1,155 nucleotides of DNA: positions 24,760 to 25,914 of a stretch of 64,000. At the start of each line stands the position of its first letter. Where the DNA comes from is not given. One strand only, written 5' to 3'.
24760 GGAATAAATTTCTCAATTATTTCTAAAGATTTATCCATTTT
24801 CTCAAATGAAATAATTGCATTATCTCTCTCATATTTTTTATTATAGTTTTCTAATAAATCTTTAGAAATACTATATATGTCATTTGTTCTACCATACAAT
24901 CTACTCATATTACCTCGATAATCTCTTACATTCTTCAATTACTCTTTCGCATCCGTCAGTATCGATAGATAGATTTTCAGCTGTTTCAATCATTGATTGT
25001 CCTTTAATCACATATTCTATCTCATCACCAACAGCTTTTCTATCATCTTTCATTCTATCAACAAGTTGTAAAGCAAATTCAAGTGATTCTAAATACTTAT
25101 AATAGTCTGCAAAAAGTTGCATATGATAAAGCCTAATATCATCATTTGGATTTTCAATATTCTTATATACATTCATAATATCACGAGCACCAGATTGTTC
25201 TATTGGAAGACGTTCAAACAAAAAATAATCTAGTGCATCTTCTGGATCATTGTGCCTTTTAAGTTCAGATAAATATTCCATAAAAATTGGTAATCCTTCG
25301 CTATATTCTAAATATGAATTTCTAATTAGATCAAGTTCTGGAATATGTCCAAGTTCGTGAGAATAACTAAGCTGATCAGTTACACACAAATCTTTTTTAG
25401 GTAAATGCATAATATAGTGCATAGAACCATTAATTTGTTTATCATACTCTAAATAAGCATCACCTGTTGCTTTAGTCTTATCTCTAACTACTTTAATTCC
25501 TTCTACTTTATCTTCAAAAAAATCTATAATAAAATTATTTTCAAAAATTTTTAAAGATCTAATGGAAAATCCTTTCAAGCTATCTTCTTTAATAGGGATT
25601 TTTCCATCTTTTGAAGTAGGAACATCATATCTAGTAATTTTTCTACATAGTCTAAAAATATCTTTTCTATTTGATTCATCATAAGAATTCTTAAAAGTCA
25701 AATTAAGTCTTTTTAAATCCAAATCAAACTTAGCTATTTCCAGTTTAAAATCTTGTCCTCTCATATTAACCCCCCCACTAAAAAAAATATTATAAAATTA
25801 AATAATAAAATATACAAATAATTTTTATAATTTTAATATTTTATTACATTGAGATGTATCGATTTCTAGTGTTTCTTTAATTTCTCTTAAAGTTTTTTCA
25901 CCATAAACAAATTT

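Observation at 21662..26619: Six tandem paralogs downstream of frr: two intact HExxH...E peptidase-like genes followed by four copies that lost both zinc-binding histidines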

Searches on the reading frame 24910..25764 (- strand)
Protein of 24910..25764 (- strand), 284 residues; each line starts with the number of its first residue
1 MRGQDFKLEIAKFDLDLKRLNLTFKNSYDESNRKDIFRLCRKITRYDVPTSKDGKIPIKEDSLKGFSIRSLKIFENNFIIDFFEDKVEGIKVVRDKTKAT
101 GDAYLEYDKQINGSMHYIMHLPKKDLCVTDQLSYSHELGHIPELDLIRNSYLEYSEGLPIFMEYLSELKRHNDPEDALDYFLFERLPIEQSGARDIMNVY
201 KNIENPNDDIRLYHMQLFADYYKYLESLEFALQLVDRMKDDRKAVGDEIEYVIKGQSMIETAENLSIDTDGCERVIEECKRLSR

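Call 3: search_protein_families(library=pfam, proteins=[window:24910-25764:-], max_evalue=1)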
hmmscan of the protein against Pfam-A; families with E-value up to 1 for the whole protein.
window:24910-25764:- (284 aa): 1 family
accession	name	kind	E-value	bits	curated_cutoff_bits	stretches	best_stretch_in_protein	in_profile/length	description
PF25513.1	P2_C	-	0.088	13.2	25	1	40-99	1-52/120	Viral coat protein P2 C-terminal domain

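Call 4: search_protein_families(library=ncbifam, proteins=[window:24910-25764:-], max_evalue=1)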
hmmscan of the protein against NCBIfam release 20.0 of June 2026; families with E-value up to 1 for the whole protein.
window:24910-25764:- (284 aa): 1 family
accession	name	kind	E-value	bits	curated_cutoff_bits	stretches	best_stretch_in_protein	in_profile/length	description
NF004853.0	PRK06205.1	subfamily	0.15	11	551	1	232-268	137-171/404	acetyl-CoA C-acetyltransferase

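Call 11: find_homologous_proteins(query=window:24910-25764:-, max_evalue=0.001)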
Query window:24910-25764:- (284 aa): 19 proteins with E <= 0.001 among 469 candidates.
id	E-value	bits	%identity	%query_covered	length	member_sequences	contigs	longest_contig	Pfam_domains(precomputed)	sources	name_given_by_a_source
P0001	7.4e-185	631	100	100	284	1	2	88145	-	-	-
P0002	1.2e-110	388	61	100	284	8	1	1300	-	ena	-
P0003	5.8e-107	376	60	100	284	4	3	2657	-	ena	-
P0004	7.7e-98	346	55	100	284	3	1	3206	-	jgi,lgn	jgi:hypothetical protein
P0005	1.9e-90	321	54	100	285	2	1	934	-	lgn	-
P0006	6.7e-90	320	55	100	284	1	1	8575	-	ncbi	-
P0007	1.5e-88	315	50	100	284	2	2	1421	-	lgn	-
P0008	4.4e-88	314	52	99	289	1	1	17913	-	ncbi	-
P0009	8.3e-83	296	50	100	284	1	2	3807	-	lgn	-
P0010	2.2e-81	292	49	100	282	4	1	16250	-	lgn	-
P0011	2.0e-80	289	51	98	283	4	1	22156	-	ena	-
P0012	3.1e-79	285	48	100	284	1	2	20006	-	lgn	-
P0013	4.5e-79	284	47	100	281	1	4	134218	-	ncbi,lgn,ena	-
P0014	1.6e-76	276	48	100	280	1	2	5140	-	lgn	-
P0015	7.6e-75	270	48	100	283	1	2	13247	-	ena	-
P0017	3.7e-69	252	44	100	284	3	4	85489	-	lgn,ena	-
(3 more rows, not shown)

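Call 12: find_encoding_contigs(protein=P0013, flank=10000, max_places=3)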
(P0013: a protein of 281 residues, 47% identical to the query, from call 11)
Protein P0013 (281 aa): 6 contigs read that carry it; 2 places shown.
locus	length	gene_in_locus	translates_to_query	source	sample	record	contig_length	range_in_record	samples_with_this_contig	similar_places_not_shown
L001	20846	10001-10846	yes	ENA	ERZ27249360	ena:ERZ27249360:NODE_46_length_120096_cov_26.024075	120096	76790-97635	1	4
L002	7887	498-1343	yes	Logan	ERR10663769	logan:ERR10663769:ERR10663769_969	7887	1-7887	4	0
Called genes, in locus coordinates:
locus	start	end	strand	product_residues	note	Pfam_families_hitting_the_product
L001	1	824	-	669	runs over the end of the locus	-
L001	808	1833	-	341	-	-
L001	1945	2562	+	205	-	PF01066:CDP-OH_P_transf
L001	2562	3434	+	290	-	PF02666:PS_Dcarbxylase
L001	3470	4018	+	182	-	PF01765:RRF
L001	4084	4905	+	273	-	-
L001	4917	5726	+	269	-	-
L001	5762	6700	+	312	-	-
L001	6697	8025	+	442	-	PF00004:AAA (weak), PF07728:AAA_5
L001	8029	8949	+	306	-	PF23822:DUF7192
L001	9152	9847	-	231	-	-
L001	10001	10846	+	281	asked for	-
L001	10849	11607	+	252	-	-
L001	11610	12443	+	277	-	-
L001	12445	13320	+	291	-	-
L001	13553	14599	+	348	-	PF02912:Phe_tRNA-synt_N, PF01409:tRNA-synt_2d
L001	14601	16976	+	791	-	PF01588:tRNA_bind, PF03483:B3_4, PF03484:B5, PF17759:tRNA_synthFbeta, PF03147:FDX-ACB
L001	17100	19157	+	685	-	-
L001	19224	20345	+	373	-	PF01381:HTH_3, PF12844:HTH_19, PF13443:HTH_26, PF13560:HTH_31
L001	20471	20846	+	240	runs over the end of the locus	-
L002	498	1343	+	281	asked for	-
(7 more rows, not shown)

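Call 13: find_encoding_contigs(protein=P0017, flank=10000, max_places=3)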
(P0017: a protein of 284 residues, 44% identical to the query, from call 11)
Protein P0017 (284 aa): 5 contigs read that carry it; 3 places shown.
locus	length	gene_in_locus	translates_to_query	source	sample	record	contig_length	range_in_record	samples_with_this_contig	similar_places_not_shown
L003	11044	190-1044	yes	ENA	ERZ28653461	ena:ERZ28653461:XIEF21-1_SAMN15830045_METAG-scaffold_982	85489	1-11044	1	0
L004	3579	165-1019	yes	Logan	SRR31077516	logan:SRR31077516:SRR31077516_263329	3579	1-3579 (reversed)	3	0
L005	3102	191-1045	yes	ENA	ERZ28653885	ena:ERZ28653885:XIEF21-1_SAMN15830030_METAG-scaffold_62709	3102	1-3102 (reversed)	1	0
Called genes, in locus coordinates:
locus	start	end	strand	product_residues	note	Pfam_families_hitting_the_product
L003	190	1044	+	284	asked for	-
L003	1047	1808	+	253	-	-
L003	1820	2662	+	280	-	-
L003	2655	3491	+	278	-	-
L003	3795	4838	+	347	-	PF02912:Phe_tRNA-synt_N, PF01409:tRNA-synt_2d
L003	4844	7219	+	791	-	PF01588:tRNA_bind, PF03483:B3_4, PF03484:B5, PF17759:tRNA_synthFbeta, PF03147:FDX-ACB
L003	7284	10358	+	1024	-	PF02368:Big_2 (weak), PF21461:HL_N-beta (faint), PF26182:Ig_NUP210_5th (faint), PF26918:Ig_Eae (faint), PF02368:Big_2, PF22359:Big-like (weak), PF02368:Big_2, PF03372:Exo_endo_phos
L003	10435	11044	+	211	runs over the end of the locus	PF01863:YgjP-like, PF10263:SprT-like (weak), PF08325:WLM (faint)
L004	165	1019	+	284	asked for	-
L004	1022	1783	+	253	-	-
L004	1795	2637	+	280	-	-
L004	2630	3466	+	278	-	-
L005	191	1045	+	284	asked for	-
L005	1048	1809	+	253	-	-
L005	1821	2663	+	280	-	-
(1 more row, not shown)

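Call 24: search_solved_structures(query=A4, max_evalue=10, show_alignments=3)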
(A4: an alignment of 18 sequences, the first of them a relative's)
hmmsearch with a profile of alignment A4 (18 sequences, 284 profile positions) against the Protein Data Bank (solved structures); distinct sequences matched with E-value up to 10: 3.
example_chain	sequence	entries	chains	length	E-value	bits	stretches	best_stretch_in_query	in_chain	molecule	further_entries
1mup_A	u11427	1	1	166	0.34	13.8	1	51-109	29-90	MAJOR URINARY PROTEIN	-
2lb6_A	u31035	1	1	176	0.38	13.6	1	51-109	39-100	Major urinary protein 6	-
1i04_A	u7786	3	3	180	0.41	13.5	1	51-109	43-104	MAJOR URINARY PROTEIN I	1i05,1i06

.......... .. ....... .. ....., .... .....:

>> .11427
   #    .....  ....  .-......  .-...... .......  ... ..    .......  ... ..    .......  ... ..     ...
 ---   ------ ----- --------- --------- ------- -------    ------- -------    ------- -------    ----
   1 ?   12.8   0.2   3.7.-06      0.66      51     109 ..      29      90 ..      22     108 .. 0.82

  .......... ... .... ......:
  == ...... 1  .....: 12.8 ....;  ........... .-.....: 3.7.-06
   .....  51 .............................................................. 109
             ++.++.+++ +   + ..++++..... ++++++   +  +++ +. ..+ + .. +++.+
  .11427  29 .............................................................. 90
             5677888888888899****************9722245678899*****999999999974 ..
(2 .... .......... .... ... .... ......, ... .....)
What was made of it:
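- Tried and rejected: The P5 subfamily profile gave only spurious lipocalin hits (call 24).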

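Call 26: search_protein_families(library=padloc, proteins=[window:24910-25764:-], max_evalue=1)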
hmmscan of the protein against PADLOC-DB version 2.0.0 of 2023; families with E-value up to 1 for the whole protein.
window:24910-25764:- (284 aa): 0 families

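Call 27: search_protein_families(library=phrogs, proteins=[window:24910-25764:-], max_evalue=1)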
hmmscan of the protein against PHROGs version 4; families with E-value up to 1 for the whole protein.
window:24910-25764:- (284 aa): 2 families
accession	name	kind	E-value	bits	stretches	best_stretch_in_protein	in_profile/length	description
phrog_38630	-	unknown function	0.23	12.5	1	222-280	22-78/94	-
phrog_20492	-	unknown function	0.66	10.7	0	203-225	10-32/47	-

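Call 30: find_related_loci(query=A4, collection=genome_contigs, flank=10000)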
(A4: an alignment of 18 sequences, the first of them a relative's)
Query A4 (284 aa) in genome_contigs; peptide patterns used: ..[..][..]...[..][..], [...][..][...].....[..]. (x = any residue, [..] = any of these).
50 stretches matched a pattern; 5 encode a relative of the query (tblastn E <= 1e-3); 5 distinct loci.
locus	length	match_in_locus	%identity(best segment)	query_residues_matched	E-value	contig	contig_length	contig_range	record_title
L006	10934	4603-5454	47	1-284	3e-87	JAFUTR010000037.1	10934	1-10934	MAG: Bacilli bacterium isolate RGIG4816 Roe_deer_Reticulum.Co__c660619, whole genome shotgun sequence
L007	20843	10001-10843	47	1-284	7e-87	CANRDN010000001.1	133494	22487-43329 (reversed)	MAG: uncultured Bacilli bacterium isolate Lapin-026__bin19 genome assembly, contig: Lapin-026__NODE_93_length_133494_cov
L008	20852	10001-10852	40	1-284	2e-70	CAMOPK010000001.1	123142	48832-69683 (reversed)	MAG: uncultured Firmicutes bacterium isolate SRR873601_bin.79_metaWRAP_v1.3_MAG genome assembly, contig: NODE_199_length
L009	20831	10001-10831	39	1-278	9e-61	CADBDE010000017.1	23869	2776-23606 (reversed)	MAG: uncultured Erysipelotrichaceae bacterium isolate RUG13868 genome assembly, contig: RUG13868_asm_17, whole genome sh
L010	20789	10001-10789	28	10-268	2e-21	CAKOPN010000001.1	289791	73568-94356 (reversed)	MAG: uncultured Bacilli bacterium isolate REFINED_METABAT215_TOP10_CONTIGS_1500_ASSEMBLY_K77_MERGED__Hadza_MoBio_C-REDO_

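Call 31: predict_structure(alignment_id=A4)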
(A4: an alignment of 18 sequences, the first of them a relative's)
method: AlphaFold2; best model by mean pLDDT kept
length: 284 residues; sequences in the alignment: 18
mean_pLDDT: 94.1   pTM: 0.92
mean pLDDT of the five models: 94.1, 94.0, 93.6, 93.2, 93.0
residues with pLDDT >= 90: 248; 70-90: 30; 50-70: 5; < 50: 1
segments of 3 or more residues with pLDDT < 50: none
pLDDT, mean of each block of 10 residues (from residue 1): 90 96 97 98 94 92 95 97 95 73 83 87 91 96 95 98 97 94 95 97 93 97 98 98 98 98 98 97 92
secondary structure, 60 per line:
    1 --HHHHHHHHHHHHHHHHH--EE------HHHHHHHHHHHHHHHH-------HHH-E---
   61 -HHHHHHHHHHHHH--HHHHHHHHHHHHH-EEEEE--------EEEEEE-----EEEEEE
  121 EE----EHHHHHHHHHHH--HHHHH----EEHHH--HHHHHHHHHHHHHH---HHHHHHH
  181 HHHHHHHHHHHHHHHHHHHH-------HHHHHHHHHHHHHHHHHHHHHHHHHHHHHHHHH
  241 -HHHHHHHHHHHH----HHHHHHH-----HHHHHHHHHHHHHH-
elements in order: H3-19 H30-45 H62-74 H77-89 E91-95 E104-109 E115-122 H128-138 H141-145 H157-170 H174-200 H208-240 H242-253 H258-264 H270-283
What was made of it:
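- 24910..25764 (-): P5: 284-aa predicted active mini-M3-like metallopeptidase. HELGH at 25345-25359, E156 at 25297-25299, E163 at 25276-25278. AF2 model pLDDT 94.1 (call 31).
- On MEROPS family M3 (subfamily M3B, oligoendopeptidase F): The model puts the motif on a helix that follows a three-stranded sheet (call 31).
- The AF2 model of P5 has pLDDT 94.1 and pTM 0.92 (call 31).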

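Call 35: fold_search(model_id=the predicted structure, library=pdb)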
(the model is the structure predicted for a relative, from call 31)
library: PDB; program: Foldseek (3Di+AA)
matches with E <= 10: 268; with E <= 0.001: 4
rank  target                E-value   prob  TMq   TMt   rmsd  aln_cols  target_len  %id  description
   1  3sks                  9.6e-05  1.00  0.60  0.34   7.2       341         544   18  Crystal structure of a putative oligoendopeptidase F from Bacillus anthracis str. Ames (released 2011-07-06)
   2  2h1j_A                1.3e-04  1.00  0.61  0.34   7.5       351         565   15  3.1 A X-ray structure of putative Oligoendopeptidase F: Crystals grown by microfluidic seeding (released 2006-06-13)
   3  3aho_B                1.6e-04  1.00  0.54  0.30   9.7       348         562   16  PZ PEPTIDASE A with inhibitor 2 (released 2010-09-01)
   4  3ahm_B                2.7e-04  1.00  0.55  0.31   9.5       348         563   15  Pz peptidase a (released 2010-08-25)
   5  9h5u_A                5.5e-02  0.12  0.13  0.11  20.5       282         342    9  ATP-bound human mitochondrial Hsp60 double-ring complex (C1) (released 2025-11-05)
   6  5giv_B                1.2e-01  0.72  0.38  0.24  12.0       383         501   10  Crystal structure of M32 carboxypeptidase from Deinococcus radiodurans R1 (released 2017-07-12)
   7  5wvu_A                2.6e-01  0.60  0.37  0.24  12.2       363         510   10  Crystal structure of carboxypeptidase from Thermus thermophilus (released 2017-02-22)
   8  5giv_C                2.9e-01  0.51  0.38  0.25  11.9       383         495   10  Crystal structure of M32 carboxypeptidase from Deinococcus radiodurans R1 (released 2017-07-12)
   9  7tpr_A                3.5e-01  0.08  0.14  0.05  21.9       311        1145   11  Camel nanobodies 7A3 and 8A2 broadly neutralize SARS-CoV-2 variants (released 2022-04-20)
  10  5giv_A                3.6e-01  0.51  0.39  0.25  11.9       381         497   10  Crystal structure of M32 carboxypeptidase from Deinococcus radiodurans R1 (released 2017-07-12)
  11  6n52_A                4.4e-01  0.14  0.17  0.07  19.9       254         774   10  Metabotropic Glutamate Receptor 5 Apo Form (released 2019-01-23)
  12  8wyh_A                6.4e-01  0.06  0.13  0.05  21.8       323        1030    8  The global map of Omicron Subvariants Spike with ACE2 (released 2024-11-13)
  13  5gtm_A                7.0e-01  0.06  0.15  0.09  30.0       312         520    9  Modified human MxA, nucleotide-free form (released 2017-05-31)
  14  7wks_A                8.9e-01  0.04  0.13  0.11  22.0       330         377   11  Apo state of AtPIN3 (released 2022-08-10)
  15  3hoa_A                9.8e-01  0.28  0.37  0.24  12.3       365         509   10  Crystal structure of the Thermus thermophilus M32 carboxypeptidase (released 2009-06-30)
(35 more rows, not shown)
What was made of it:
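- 24910..25764 (-): Foldseek top hits are M3B PepF and Pz-peptidase A (call 35).
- On MEROPS family M3 (subfamily M3B, oligoendopeptidase F): Foldseek with the P5 model: 3sks, 2h1j, 3aho and 3ahm at E 1e-4 to 3e-4, probability 1.00, TM-score on the query 0.54-0.61 (call 35).
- M32 follows at much weaker scores (call 35).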

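Call 41: search_protein_representatives(alignment_id=A4)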
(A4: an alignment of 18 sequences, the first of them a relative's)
Query: 18 sequences, 284 profile positions. Proteins with E-value up to 0.001 (for the whole library): 100; up to 1e-10: 82; up to 1e-30: 46. The best 100 are listed.
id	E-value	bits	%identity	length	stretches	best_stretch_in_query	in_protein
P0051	3.1e-96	338.8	-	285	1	1-283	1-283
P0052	6.9e-96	337.7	-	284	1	1-284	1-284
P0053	8.4e-93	327.5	-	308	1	1-276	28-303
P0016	9.3e-90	317.5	-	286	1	100-284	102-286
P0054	2.1e-80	286.8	-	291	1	4-284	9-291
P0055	4.0e-76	272.8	-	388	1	24-284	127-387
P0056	1.1e-75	271.4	-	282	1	6-280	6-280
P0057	1.2e-75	271.2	-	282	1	18-284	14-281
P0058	5.0e-75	269.2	-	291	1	3-282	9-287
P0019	2.7e-74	266.8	-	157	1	128-284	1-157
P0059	5.6e-74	265.8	-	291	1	3-280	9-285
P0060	1.2e-63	231.9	-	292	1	4-283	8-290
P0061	1.4e-56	208.7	-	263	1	5-277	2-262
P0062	3.5e-51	191.0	-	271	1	14-277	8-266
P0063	6.2e-51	190.1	-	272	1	5-280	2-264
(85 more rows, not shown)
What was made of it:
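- On MEROPS family M3 (subfamily M3B, oligoendopeptidase F): The six proteins are 251-284 aa. Among about 100 relatives in 1.84 billion representatives, full-length ones are about 245-305 aa, apart from one 388-aa outlier and some fragments (call 41).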

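Call 43: find_encoding_contigs(protein=P0001, flank=1000, max_places=3)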
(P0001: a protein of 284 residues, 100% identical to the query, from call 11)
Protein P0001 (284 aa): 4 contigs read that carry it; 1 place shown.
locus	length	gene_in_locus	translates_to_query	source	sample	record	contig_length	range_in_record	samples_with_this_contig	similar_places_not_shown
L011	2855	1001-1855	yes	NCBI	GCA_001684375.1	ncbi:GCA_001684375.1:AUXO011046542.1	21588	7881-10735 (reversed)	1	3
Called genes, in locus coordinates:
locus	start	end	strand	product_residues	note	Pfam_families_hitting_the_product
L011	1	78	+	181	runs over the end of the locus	PF01765:RRF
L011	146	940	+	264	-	-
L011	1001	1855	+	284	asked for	-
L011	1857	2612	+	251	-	-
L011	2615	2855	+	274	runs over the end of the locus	-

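Call 46: search_protein_families(library=pfam, alignment_id=A6, max_evalue=1)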
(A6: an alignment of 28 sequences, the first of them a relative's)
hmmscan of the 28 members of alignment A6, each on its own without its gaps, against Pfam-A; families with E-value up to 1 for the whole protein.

A. member 1, P0001 (284 aa): 1 family
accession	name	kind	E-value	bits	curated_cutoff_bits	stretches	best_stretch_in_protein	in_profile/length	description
PF25513.1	P2_C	-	0.088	13.2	25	1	40-99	1-52/120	Viral coat protein P2 C-terminal domain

B. families by the number of members that match (of 28 scanned): 29 families (the first 25 are shown)
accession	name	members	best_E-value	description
PF01435.24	Peptidase_M48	2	0.02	Peptidase family M48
PF07733.18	DNA_pol3_alpha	1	0.007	Bacterial DNA polymerase III alpha NTPase domain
PF11219.13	DUF3014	1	0.01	Protein of unknown function (DUF3014)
PF05218.19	DUF713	1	0.017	Protein of unknown function (DUF713)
PF17924.6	TetR_C_19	1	0.019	Tetracyclin repressor-like, C-terminal domain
PF19527.4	DUF6055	1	0.021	Family of unknown function (DUF6055)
PF24288.1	DUF7476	1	0.025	Family of unknown function (DUF7476)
PF10263.15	SprT-like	1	0.026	SprT-like family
PF10250.15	O-FucT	1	0.028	GDP-fucose protein O-fucosyltransferase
PF07495.19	Y_Y_Y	1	0.029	Y_Y_Y domain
PF05555.16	DUF762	1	0.039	Coxiella burnetii protein of unknown function (DUF762)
PF06114.19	Peptidase_M78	1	0.041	IrrE N-terminal-like domain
PF13448.11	DUF4114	1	0.048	Domain of unknown function (DUF4114)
PF01658.22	Inos-1-P_synth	1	0.065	Myo-inositol-1-phosphate synthase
PF17073.10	SafA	1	0.066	Two-component-system connector protein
PF25513.1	P2_C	1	0.088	Viral coat protein P2 C-terminal domain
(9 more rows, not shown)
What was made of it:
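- On ImmA/IrrE (M78) metallopeptidases: One of 28 relatives hits at E 0.04 (call 46).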
